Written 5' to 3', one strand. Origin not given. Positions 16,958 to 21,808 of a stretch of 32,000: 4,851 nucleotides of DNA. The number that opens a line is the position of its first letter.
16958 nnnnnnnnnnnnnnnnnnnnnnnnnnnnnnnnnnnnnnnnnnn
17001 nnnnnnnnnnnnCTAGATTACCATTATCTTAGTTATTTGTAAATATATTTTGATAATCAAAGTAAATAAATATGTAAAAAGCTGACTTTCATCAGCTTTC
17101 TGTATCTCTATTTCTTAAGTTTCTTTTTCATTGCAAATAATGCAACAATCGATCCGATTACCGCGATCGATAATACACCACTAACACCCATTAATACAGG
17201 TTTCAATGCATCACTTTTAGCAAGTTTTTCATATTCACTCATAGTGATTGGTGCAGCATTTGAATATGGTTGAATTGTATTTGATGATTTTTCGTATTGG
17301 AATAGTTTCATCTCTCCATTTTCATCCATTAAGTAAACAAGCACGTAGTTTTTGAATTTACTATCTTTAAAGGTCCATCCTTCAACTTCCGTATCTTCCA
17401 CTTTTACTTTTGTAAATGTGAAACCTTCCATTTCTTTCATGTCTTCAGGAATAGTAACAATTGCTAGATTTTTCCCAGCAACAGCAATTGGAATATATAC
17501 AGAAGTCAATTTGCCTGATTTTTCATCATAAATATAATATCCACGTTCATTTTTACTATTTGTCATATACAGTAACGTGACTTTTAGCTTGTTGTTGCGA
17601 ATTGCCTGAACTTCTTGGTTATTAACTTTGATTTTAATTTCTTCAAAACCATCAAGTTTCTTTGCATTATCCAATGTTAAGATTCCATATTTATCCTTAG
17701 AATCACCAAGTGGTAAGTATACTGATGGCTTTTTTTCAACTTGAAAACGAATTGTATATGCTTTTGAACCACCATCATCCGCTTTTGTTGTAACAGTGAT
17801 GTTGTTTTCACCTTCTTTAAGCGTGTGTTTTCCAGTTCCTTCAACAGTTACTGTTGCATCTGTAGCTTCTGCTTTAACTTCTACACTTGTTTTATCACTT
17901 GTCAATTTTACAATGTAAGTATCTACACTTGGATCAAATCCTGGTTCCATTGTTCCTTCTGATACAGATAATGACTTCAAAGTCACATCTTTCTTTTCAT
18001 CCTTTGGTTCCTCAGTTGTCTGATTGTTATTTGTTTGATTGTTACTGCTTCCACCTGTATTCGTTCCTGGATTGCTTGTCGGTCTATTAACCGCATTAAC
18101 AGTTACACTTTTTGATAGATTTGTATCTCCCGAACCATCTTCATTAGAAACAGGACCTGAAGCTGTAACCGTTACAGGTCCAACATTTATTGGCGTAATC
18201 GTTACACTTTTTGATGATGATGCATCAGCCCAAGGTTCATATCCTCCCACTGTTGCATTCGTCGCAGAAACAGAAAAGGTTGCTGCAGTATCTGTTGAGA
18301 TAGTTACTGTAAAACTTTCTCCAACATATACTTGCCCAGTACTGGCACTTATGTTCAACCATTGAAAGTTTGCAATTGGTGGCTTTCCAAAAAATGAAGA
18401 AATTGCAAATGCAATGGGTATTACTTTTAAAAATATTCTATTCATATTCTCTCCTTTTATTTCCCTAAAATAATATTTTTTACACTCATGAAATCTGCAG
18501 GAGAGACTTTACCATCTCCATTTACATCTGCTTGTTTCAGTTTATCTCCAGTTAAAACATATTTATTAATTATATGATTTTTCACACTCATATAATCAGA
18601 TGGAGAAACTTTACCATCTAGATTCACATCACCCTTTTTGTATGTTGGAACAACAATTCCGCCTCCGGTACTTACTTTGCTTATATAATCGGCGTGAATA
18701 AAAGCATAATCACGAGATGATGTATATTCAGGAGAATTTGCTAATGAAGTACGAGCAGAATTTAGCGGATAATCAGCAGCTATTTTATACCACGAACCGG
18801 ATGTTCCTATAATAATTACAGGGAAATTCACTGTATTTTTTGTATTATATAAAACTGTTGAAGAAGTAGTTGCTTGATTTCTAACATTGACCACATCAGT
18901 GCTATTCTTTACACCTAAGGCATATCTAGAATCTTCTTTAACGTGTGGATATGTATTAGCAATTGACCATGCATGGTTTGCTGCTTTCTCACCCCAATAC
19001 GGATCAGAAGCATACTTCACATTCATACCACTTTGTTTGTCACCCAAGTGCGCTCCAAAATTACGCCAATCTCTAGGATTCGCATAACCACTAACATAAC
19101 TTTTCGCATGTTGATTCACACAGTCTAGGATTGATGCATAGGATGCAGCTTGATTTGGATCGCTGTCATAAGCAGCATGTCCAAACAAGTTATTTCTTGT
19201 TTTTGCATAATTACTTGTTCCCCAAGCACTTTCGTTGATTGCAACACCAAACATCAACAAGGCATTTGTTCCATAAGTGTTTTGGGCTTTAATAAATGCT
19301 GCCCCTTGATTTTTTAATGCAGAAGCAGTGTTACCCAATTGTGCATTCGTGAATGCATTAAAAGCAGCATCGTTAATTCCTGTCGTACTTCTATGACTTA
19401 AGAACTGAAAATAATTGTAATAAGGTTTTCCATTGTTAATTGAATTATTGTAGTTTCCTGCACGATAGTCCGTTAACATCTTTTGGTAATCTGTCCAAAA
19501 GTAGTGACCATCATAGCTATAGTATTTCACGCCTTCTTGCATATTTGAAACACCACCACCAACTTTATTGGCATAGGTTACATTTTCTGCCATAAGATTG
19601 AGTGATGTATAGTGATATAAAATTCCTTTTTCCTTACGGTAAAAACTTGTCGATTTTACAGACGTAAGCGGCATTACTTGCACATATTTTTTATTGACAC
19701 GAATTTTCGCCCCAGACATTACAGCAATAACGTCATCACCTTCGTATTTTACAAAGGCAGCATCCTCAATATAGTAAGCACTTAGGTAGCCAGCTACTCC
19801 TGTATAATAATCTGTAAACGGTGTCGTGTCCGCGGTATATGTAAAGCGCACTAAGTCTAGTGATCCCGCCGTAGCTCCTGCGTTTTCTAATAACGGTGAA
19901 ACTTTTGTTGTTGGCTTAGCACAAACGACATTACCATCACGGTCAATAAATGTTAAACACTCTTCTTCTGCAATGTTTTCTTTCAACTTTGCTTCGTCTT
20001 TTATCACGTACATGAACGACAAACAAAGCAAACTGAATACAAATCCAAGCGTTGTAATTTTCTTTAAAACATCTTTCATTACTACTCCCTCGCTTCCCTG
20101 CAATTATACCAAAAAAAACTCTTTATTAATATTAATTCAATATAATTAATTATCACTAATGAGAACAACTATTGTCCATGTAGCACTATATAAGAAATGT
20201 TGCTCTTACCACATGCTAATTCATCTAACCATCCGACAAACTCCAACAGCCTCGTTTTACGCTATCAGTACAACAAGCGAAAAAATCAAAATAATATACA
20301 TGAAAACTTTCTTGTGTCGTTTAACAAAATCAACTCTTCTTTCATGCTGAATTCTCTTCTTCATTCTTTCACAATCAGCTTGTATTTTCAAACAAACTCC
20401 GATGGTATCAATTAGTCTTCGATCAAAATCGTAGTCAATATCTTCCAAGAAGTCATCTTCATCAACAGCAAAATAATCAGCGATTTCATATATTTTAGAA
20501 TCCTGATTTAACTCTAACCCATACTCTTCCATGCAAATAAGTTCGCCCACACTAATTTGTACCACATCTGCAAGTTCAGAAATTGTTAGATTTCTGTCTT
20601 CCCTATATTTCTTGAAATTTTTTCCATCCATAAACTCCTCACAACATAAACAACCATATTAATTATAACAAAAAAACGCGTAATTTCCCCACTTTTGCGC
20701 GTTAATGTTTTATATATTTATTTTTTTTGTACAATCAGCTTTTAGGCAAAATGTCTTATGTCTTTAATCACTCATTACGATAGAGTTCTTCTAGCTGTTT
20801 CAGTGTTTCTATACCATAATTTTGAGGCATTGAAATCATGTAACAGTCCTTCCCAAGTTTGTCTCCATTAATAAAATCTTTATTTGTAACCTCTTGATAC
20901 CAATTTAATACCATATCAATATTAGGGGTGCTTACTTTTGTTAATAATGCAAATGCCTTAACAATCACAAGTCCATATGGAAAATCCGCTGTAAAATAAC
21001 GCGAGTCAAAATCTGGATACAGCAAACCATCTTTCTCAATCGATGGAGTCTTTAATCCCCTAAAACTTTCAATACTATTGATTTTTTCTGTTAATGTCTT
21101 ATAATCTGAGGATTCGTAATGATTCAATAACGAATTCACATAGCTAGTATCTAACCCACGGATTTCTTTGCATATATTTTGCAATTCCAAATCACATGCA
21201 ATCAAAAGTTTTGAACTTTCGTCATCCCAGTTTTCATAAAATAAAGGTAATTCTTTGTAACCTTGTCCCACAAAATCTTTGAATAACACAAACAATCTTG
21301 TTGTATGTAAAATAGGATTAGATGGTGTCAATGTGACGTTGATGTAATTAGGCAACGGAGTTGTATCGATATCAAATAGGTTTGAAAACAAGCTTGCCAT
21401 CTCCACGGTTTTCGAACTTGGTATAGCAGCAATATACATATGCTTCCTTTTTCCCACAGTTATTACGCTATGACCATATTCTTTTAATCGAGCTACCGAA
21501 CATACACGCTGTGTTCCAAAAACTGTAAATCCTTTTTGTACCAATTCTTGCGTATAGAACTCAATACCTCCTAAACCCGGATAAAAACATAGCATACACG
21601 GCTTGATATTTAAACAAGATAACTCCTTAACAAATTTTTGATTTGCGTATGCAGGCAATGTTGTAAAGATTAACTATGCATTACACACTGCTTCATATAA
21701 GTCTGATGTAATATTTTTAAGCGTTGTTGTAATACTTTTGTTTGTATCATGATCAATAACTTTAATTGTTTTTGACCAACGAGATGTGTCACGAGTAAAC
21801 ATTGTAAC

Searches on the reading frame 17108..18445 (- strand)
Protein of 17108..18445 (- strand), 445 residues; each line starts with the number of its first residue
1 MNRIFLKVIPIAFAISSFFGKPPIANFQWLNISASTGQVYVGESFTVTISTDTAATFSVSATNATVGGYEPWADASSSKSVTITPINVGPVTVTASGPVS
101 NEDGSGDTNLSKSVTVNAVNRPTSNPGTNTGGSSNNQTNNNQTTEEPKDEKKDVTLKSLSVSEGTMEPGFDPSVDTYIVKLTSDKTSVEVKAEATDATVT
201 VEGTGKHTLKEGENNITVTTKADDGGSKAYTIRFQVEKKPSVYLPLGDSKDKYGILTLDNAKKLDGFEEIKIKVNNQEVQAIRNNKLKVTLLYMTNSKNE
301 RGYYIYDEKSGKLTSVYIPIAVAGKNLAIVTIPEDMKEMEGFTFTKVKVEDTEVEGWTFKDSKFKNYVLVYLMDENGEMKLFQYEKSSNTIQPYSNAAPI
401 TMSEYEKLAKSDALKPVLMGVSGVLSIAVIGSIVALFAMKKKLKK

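Call 9: search_protein_families(library=pfam, max_evalue=0.001, proteins=[window:17108-18445:-])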
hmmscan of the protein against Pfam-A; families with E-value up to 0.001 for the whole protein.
window:17108-18445:- (445 aa): 1 family
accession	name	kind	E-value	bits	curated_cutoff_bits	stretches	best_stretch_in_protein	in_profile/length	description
PF12733.13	Cadherin-like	-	2.4e-07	31.5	24.2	1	156-234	1-86/89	Cadherin-like beta sandwich domain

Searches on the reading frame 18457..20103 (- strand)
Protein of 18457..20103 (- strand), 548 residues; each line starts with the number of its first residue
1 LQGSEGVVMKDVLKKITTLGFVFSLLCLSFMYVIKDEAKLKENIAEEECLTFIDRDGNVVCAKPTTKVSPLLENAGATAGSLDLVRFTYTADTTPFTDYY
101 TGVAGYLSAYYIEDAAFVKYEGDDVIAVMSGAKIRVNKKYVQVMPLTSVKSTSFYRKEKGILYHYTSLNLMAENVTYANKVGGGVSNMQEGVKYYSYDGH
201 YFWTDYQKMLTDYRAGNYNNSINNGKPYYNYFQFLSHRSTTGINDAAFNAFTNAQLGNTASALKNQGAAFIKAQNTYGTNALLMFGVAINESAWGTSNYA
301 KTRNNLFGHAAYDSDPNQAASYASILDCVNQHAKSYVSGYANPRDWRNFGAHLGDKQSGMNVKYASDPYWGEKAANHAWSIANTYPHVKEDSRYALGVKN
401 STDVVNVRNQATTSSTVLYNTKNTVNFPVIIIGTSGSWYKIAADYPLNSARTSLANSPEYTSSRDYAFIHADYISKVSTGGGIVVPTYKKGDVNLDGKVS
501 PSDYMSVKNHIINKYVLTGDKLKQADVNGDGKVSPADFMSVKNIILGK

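Call 9: search_protein_families(library=pfam, max_evalue=0.001, proteins=[window:18457-20103:-])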
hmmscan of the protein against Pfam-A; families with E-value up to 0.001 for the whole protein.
window:18457-20103:- (548 aa): 4 families
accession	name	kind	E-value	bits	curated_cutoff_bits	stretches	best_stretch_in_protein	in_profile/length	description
PF01832.25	Glucosaminidase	-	4.1e-16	60.2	30.2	1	268-378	2-118/123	Mannosyl-glycoprotein endo-beta-N-acetylglucosaminidase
PF00404.24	Dockerin_1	-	3.8e-14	53.1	22.9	1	490-546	1-57/57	Dockerin type I domain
PF13202.12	EF-hand_5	-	1.3e-05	24.9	25.9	0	522-541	5-24/25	EF hand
PF08239.17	SH3_3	-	0.0008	20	27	1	403-474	1-53/54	Bacterial SH3 domain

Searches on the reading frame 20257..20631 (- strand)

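Call 9: search_protein_families(library=pfam, max_evalue=0.001, proteins=[window:20257-20631:-])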
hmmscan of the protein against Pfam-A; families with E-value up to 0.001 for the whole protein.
window:20257-20631:- (124 aa): 1 family
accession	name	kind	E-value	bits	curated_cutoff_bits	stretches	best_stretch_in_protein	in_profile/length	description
PF12844.13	HTH_19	-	0.0007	19.9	30.2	0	3-62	1-59/64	Helix-turn-helix domain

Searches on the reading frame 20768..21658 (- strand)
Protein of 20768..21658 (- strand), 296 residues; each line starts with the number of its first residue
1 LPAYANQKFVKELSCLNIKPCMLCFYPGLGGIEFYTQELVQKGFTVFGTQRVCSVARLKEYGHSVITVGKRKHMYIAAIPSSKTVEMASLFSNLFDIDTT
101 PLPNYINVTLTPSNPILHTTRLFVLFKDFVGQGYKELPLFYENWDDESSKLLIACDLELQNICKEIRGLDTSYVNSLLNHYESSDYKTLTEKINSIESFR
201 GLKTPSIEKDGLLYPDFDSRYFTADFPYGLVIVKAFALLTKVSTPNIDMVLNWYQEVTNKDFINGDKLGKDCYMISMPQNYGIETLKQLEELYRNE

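Call 9: search_protein_families(library=pfam, max_evalue=0.001, proteins=[window:20768-21658:-])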
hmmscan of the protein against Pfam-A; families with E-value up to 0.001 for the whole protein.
window:20768-21658:- (296 aa): 1 family
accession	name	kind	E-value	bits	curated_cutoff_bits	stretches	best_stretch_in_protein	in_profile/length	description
PF02317.23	Octopine_DH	-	4.2e-31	108.4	30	1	102-257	2-149/150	NAD/NADP octopine/nopaline dehydrogenase, alpha-helical domain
